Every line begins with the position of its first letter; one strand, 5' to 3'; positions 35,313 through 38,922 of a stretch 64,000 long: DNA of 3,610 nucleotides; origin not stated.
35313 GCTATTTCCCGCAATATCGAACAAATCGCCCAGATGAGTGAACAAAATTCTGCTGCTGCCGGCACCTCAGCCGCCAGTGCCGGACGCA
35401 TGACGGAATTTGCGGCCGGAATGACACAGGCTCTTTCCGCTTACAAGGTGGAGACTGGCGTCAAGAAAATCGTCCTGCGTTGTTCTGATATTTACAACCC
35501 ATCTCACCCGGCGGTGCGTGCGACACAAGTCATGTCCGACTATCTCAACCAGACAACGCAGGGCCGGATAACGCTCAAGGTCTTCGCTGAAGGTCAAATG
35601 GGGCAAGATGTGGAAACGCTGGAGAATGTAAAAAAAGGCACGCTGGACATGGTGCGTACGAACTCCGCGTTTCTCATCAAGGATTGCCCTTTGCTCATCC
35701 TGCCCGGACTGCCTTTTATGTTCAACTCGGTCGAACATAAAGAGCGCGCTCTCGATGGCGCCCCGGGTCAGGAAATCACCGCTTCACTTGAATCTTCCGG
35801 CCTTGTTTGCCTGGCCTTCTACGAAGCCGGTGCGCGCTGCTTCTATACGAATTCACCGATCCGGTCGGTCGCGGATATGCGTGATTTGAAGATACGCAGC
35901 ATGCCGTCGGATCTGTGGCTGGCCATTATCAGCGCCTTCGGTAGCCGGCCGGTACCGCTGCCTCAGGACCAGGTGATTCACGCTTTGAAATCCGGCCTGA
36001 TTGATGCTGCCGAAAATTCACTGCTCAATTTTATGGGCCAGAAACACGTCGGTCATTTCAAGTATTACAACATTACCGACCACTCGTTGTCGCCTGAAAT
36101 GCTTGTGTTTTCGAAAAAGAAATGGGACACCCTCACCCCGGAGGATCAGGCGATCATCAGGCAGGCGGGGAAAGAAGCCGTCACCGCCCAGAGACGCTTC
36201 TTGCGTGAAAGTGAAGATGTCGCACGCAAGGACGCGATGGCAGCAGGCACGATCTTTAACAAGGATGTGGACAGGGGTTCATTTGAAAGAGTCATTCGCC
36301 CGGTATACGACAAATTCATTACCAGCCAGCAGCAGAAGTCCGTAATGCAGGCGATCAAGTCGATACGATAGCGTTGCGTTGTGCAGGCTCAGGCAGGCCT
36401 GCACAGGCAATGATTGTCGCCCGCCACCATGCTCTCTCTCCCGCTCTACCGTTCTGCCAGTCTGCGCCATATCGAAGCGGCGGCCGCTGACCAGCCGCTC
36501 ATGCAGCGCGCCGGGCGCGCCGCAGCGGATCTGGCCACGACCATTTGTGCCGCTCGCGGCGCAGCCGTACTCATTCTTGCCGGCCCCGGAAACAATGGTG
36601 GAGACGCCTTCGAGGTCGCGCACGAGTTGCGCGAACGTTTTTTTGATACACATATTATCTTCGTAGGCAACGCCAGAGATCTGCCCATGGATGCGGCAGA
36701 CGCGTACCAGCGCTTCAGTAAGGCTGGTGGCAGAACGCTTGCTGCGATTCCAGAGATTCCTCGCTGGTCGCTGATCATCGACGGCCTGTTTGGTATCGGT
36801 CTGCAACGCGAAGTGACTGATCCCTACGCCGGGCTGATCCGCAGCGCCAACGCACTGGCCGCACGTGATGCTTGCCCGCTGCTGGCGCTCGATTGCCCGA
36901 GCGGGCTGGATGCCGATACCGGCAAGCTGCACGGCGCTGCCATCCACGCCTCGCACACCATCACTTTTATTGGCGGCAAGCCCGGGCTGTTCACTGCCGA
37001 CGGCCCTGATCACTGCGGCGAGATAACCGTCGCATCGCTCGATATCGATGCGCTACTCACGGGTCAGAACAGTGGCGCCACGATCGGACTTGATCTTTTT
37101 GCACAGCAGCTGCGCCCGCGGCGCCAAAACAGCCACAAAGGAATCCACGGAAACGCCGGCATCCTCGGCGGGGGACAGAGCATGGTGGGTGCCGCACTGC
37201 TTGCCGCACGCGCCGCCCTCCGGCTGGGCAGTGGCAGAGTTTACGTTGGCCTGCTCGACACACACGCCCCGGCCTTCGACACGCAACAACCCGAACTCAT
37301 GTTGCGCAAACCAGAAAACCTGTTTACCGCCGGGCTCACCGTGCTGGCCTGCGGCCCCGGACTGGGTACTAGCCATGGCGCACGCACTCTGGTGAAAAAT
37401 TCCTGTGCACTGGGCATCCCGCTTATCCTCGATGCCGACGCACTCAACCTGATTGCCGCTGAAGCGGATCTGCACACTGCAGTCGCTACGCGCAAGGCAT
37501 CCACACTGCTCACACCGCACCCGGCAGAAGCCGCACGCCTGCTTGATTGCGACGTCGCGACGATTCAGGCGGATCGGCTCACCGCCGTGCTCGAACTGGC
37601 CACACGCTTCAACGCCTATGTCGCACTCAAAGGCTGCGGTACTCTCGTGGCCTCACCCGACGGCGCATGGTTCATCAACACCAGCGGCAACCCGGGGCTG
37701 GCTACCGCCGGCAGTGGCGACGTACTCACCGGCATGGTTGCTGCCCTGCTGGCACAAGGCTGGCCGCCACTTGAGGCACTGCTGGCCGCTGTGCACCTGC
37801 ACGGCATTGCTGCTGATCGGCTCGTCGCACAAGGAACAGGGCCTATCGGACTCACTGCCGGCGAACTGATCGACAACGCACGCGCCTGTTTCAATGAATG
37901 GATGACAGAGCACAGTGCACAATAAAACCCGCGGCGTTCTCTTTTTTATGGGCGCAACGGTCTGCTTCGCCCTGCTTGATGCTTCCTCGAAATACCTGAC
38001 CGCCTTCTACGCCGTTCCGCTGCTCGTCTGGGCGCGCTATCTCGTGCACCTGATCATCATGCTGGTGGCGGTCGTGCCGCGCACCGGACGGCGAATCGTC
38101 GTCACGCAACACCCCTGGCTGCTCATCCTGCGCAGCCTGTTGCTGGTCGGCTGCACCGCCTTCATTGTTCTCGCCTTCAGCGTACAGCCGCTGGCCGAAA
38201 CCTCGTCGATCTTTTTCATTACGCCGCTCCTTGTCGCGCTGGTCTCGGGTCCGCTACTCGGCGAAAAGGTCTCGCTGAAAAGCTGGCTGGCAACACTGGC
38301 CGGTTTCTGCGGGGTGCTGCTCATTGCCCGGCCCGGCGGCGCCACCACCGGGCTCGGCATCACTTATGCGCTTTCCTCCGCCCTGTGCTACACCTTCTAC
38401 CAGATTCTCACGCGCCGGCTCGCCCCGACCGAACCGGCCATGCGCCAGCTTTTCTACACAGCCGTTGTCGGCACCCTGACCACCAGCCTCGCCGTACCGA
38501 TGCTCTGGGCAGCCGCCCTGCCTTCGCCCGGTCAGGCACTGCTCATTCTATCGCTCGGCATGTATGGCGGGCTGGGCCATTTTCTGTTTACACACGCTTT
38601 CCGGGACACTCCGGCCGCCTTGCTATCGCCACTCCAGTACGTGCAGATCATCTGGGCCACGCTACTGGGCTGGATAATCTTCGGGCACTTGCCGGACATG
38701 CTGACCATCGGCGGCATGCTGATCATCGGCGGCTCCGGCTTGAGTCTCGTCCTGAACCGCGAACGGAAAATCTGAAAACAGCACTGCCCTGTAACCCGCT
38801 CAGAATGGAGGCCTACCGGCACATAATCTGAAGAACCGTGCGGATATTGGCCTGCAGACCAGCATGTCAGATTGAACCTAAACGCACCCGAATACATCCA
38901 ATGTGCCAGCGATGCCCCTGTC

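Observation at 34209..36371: Chemoreceptor with a TRAP DctP solute-binding domain fused on the cytoplasmic side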

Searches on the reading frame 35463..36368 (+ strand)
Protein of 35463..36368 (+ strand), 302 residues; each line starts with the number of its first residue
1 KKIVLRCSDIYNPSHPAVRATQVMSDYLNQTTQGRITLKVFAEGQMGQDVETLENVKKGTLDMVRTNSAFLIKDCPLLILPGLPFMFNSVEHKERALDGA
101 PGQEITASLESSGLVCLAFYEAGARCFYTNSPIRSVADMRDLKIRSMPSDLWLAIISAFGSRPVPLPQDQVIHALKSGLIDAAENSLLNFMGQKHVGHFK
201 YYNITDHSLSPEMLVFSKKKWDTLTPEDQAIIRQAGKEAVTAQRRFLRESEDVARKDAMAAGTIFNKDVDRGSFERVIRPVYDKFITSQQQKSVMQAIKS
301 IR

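Call 6: search_solved_structures(query=window:35463-36368:+, max_evalue=0.00001, show_alignments=3)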
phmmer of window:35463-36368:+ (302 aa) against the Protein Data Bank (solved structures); distinct sequences matched with E-value up to 0.00001: 97 (the best 60 are shown).
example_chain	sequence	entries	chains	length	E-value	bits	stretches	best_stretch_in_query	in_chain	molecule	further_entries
4n8y_A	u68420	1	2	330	2.9e-73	249.8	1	6-299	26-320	Putative TRAP-type C4-dicarboxylate transport system, binding periplasmic protein (DctP su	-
4mhf_A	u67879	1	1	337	3.2e-71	243.1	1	6-300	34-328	TRAP dicarboxylate transporter, DctP subunit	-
4mij_A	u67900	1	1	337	3.2e-71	243.1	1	6-300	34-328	TRAP dicarboxylate transporter, DctP subunit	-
4ovr_A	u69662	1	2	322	2e-70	240.5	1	6-300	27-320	TRAP dicarboxylate transporter, DctP subunit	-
4n15_A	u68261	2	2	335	1.7e-64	221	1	4-300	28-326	TRAP dicarboxylate transporter, DctP subunit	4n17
4ln5_A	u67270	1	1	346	1.9e-64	220.9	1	4-300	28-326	TRAP dicarboxylate transporter, DctP subunit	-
4x8r_A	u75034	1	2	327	2e-61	210.9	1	3-299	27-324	TRAP dicarboxylate transporter, DctP subunit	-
4pf8_A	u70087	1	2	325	7.1e-50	173.1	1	10-291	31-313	TRAP-T family transporter, DctP (Periplasmic binding) subunit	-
4p1l_A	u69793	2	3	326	1e-45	159.4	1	9-290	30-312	TRAP dicarboxylate transporter, DctP subunit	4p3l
4xfe_A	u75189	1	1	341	1.5e-45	158.9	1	5-286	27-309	TRAP dicarboxylate transporter subunit DctP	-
4p47_A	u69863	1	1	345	4.9e-43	150.6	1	12-288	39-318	TRAP dicarboxylate transporter, DctP subunit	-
4ovq_A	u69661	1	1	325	2.3e-41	145.2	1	11-288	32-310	TRAP dicarboxylate ABC transporter, substrate-binding protein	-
4x04_A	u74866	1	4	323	8.3e-41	143.3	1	4-300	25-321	solute binding protein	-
4ng7_A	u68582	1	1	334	9.8e-41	143.1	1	4-300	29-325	TRAP periplasmic solute binding protein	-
4pdd_A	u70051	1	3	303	5.3e-36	127.5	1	14-298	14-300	TRAP dicarboxylate transporter, DctP subunit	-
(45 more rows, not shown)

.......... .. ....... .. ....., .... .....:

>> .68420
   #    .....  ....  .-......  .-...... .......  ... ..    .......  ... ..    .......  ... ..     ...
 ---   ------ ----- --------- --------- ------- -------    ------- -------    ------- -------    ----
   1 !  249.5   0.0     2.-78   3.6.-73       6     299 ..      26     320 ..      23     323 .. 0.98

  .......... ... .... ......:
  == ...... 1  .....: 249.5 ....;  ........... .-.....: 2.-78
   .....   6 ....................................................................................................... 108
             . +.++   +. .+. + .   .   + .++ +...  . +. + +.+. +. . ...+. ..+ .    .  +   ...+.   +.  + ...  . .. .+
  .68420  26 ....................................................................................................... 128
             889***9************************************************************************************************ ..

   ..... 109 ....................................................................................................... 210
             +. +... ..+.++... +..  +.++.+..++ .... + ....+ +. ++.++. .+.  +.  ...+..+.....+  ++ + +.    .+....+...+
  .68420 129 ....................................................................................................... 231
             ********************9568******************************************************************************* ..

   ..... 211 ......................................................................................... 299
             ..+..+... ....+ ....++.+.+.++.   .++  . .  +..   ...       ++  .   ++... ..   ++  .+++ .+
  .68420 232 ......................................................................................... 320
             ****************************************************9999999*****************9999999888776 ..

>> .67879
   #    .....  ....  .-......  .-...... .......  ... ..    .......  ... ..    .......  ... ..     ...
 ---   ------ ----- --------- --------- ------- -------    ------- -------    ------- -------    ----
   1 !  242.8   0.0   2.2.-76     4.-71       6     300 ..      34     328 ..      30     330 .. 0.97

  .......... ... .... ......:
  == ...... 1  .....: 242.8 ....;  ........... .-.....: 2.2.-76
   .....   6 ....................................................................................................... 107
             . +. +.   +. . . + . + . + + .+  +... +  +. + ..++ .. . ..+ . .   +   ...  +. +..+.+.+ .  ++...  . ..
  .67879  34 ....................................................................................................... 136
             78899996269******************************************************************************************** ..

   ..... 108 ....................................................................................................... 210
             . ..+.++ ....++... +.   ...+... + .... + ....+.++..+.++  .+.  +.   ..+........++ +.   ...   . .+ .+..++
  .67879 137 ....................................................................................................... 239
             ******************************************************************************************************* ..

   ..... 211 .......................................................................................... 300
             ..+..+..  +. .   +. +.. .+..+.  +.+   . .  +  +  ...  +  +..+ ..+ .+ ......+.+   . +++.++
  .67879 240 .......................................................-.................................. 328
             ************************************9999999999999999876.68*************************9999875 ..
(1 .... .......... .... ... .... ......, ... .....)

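Call 35: search_protein_representatives(protein=window:35463-36368:+)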
Query: 302 residues. Proteins with E-value up to 0.001 (for the whole library): 15430; up to 1e-10: 6914; up to 1e-30: 414. The best 150 are listed.
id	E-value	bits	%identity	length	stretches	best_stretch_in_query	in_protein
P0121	5.4e-95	334.2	49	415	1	1-301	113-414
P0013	1.3e-91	323.2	49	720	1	1-301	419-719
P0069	2.2e-70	253.5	38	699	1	2-299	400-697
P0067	1.2e-67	244.6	40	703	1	3-301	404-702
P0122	1.6e-67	244.1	30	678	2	25-284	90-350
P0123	2.4e-64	233.7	36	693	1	3-300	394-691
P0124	1.1e-60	221.7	34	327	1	3-299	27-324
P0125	1.1e-60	221.7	39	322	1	5-298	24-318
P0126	1.3e-60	221.5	36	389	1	2-301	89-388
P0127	2.9e-57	210.5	44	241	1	63-296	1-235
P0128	2.9e-56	207.2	53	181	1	123-302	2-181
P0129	6.8e-56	206.0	37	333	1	1-301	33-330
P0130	1.1e-55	205.3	38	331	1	6-293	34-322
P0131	9.4e-55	202.2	37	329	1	7-298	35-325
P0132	3.1e-54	200.6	36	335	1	4-290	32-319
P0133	4.3e-54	200.1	35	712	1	4-296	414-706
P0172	1.2e-44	169.0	35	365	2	95-285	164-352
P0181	3.7e-43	164.2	32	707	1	14-299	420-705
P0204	1.2e-40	155.9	33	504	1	6-297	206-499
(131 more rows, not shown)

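Call 39: search_protein_families(library=pfam, proteins=[P0121, P0122, P0123, P0126, P0133, P0181, P0204, P0124, P0125, P0172], max_evalue=0.0001)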
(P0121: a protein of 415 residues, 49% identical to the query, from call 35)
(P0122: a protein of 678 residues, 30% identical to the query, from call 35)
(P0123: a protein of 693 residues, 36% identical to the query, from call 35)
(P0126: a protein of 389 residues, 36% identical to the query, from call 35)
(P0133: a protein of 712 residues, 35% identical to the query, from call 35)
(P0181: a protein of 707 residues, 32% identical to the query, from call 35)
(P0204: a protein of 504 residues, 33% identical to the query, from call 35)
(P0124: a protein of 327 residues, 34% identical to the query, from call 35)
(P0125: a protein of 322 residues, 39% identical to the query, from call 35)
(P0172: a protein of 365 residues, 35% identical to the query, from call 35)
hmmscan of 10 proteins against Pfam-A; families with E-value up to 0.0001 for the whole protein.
P0121 (415 aa): 1 family
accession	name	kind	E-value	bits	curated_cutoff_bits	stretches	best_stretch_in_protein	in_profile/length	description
PF03480.18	DctP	-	3.6e-70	237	23.4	1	120-399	2-283/286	Bacterial extracellular solute-binding protein, family 7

P0122 (678 aa): 1 family
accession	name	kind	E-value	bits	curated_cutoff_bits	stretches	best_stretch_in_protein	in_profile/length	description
PF03480.18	DctP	-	4.5e-155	515.6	23.4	2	83-350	12-281/286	Bacterial extracellular solute-binding protein, family 7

P0123 (693 aa): 2 families
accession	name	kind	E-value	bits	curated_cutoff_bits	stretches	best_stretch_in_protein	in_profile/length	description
PF03480.18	DctP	-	3.3e-64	217.4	23.4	1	400-676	3-283/286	Bacterial extracellular solute-binding protein, family 7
PF00015.26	MCPsignal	-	8.3e-40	136.9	34.6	1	170-351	3-170/172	Methyl-accepting chemotaxis protein (MCP) signalling domain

P0126 (389 aa): 1 family
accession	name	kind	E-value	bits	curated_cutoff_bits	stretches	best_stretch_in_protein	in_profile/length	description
PF03480.18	DctP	-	2e-58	198.5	23.4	1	96-373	3-283/286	Bacterial extracellular solute-binding protein, family 7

P0133 (712 aa): 3 families
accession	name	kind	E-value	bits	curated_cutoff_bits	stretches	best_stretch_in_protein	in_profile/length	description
PF03480.18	DctP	-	2.4e-80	270.3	23.4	1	417-696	1-284/286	Bacterial extracellular solute-binding protein, family 7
PF00015.26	MCPsignal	-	3.5e-32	112.1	34.6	1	217-369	13-165/172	Methyl-accepting chemotaxis protein (MCP) signalling domain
PF00672.30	HAMP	-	4e-09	37.1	25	1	58-97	4-42/53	HAMP domain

P0181 (707 aa): 3 families
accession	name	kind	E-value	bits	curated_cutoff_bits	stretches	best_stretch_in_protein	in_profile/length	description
PF03786.19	UxuA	-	3.2e-119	398.3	23.7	1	1-380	5-350/352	D-mannonate dehydratase (UxuA)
PF03480.18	DctP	-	1.8e-80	270.7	23.4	1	414-691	2-283/286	Bacterial extracellular solute-binding protein, family 7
PF01261.30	AP_endonuc_2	-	1.5e-13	51.5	31.1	1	198-327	92-216/249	Xylose isomerase-like TIM barrel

P0204 (504 aa): 2 families
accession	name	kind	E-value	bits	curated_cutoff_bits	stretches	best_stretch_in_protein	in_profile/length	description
PF03480.18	DctP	-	1.2e-66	225.4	23.4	1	208-490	2-284/286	Bacterial extracellular solute-binding protein, family 7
PF07833.16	Cu_amine_oxidN1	-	6.9e-33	113.3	24.2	3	127-187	48-108/108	Copper amine oxidase N-terminal domain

P0124 (327 aa): 1 family
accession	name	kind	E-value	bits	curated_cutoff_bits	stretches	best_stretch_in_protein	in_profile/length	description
PF03480.18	DctP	-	1.9e-91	306.8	23.4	1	32-310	2-283/286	Bacterial extracellular solute-binding protein, family 7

P0125 (322 aa): 1 family
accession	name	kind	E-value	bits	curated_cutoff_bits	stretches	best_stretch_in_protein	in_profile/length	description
PF03480.18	DctP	-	9.5e-61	206.1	23.4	1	29-307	4-284/286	Bacterial extracellular solute-binding protein, family 7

P0172 (365 aa): 1 family
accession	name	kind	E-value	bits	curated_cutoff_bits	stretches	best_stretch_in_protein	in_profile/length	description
PF03480.18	DctP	-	2.4e-63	214.6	23.4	2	162-351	87-281/286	Bacterial extracellular solute-binding protein, family 7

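Call 68: find_encoding_contigs(protein=P0133, flank=8000, max_places=3)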
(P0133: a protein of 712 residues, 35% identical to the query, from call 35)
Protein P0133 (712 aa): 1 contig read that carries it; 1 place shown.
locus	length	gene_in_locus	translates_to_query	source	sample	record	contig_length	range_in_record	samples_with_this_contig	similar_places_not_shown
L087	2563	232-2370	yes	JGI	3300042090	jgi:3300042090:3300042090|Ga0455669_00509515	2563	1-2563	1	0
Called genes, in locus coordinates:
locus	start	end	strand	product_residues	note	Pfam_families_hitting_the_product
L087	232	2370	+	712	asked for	PF00672:HAMP, PF00015:MCPsignal, PF03480:DctP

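Call 69: find_homologous_proteins(query=P0133, max_evalue=1e-30)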
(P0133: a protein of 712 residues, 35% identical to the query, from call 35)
Query P0133 (712 aa): 7976 proteins with E <= 1e-30 among 8000 candidates; the best 120 are listed.
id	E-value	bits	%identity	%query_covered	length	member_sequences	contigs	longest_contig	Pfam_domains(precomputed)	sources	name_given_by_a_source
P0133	0.0e+0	1498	100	100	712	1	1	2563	PF00015.27,PF00672.31,PF03480.19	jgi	jgi:methyl-accepting chemotaxis protein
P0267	0.0e+0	1119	74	100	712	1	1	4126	PF00015.27,PF00672.31,PF03480.19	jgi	jgi:tripartite ATP-independent transporter DctP family solute receptor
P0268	0.0e+0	1087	73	100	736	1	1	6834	PF00015.27,PF00672.31,PF03480.19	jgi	jgi:methyl-accepting chemotaxis protein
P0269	2.0e-285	966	66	100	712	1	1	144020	PF00015.27,PF03480.19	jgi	jgi:methyl-accepting chemotaxis protein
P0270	1.2e-235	802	56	99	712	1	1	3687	PF00015.27,PF03480.19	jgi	jgi:tripartite ATP-independent transporter DctP family solute receptor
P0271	1.9e-128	448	49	47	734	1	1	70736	PF00015.27,PF00672.31,PF17201.11,PF08269.18,PF17200.11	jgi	jgi:methyl-accepting chemotaxis protein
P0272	2.6e-127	444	65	52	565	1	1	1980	PF00015.27,PF00672.31,PF12729.14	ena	-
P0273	5.6e-117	410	62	53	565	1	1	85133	PF00015.27,PF00672.31,PF12729.14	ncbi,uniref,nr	ncbi:methyl-accepting chemotaxis protein [Telmatospirillum sp.]|uniref:methyl-accepting chemotaxis p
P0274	2.2e-116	408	62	53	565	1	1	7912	PF00015.27,PF00672.31,PF12729.14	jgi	jgi:methyl-accepting chemotaxis protein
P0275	4.3e-111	391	62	52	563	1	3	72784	PF00015.27,PF00672.31,PF12729.14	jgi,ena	jgi:methyl-accepting chemotaxis protein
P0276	2.5e-109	385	62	51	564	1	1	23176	PF00015.27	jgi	jgi:methyl-accepting chemotaxis protein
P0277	1.0e-108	383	60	51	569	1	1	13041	PF00015.27,PF00672.31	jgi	jgi:methyl-accepting chemotaxis protein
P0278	6.1e-108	380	63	49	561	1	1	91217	PF00015.27,PF00672.31,PF12729.14,PF02203.22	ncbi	ncbi:Methyl-accepting chemotaxis protein (fragment) [Candidatus Terasakiella magnetica]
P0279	3.2e-107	378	59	52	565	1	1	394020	PF00015.27,PF00672.31,PF12729.14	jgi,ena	-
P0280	6.8e-107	377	63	49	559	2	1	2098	PF00015.27,PF00672.31,PF12729.14,PF02203.22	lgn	-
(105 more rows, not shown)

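Call 70: find_encoding_contigs(protein=P0269, flank=10000, max_places=1)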
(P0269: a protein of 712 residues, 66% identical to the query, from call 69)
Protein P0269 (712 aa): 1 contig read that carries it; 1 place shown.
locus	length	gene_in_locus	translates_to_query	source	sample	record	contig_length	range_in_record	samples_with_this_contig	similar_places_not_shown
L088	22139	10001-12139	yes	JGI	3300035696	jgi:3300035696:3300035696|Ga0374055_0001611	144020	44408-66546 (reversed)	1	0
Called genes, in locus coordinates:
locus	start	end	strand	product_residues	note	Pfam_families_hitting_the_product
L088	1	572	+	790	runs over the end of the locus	PF02743:dCache_1 (weak), PF01590:GAF (weak), PF13185:GAF_2, PF00989:PAS, PF08448:PAS_4 (weak), PF13188:PAS_8 (weak), PF13426:PAS_9, PF01814:Hemerythrin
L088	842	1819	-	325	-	PF02826:2-Hacid_dh_C, PF03446:NAD_binding_2 (faint)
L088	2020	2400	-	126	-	-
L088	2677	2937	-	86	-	-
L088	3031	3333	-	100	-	-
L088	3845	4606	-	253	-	PF00174:Oxidored_molyb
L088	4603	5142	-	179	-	PF01292:Ni_hydr_CYTB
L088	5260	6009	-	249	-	-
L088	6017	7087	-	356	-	PF03031:NIF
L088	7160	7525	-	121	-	-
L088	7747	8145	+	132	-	-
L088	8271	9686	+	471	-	PF03601:Cons_hypoth698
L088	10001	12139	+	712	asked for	PF00015:MCPsignal, PF03480:DctP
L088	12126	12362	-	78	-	-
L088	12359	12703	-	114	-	-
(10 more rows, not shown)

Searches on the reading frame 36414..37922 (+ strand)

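Call 24: search_protein_families(library=pfam, proteins=[window:36414-37922:+], max_evalue=0.00001)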
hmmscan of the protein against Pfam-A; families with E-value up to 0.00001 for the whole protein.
window:36414-37922:+ (503 aa): 2 families
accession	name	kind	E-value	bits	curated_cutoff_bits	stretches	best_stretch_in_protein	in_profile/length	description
PF01256.23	Carb_kinase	-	1.2e-50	172.7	27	1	249-475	2-228/242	NAD(P)H-hydrate dehydratase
PF03853.21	YjeF_N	-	2.6e-40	138.6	24.9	1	28-191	3-169/169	YjeF-related protein N-terminus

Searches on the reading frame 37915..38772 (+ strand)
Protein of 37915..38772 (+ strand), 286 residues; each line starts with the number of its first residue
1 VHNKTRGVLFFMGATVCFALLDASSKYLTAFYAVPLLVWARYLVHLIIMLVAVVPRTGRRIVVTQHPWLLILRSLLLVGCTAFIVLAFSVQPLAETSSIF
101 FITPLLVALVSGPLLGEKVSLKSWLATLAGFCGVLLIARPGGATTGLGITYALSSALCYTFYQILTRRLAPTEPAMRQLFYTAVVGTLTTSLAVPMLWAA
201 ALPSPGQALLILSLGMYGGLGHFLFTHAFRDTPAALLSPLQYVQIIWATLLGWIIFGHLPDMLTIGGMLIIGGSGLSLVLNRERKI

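Call 24: search_protein_families(library=pfam, proteins=[window:37915-38772:+], max_evalue=0.00001)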
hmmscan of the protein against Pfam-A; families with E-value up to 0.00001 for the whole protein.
window:37915-38772:+ (286 aa): 1 family
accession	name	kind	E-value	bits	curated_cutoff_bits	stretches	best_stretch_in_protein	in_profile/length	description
PF00892.27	EamA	-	4.8e-22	79.1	28.2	2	6-138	2-134/135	EamA-like transporter family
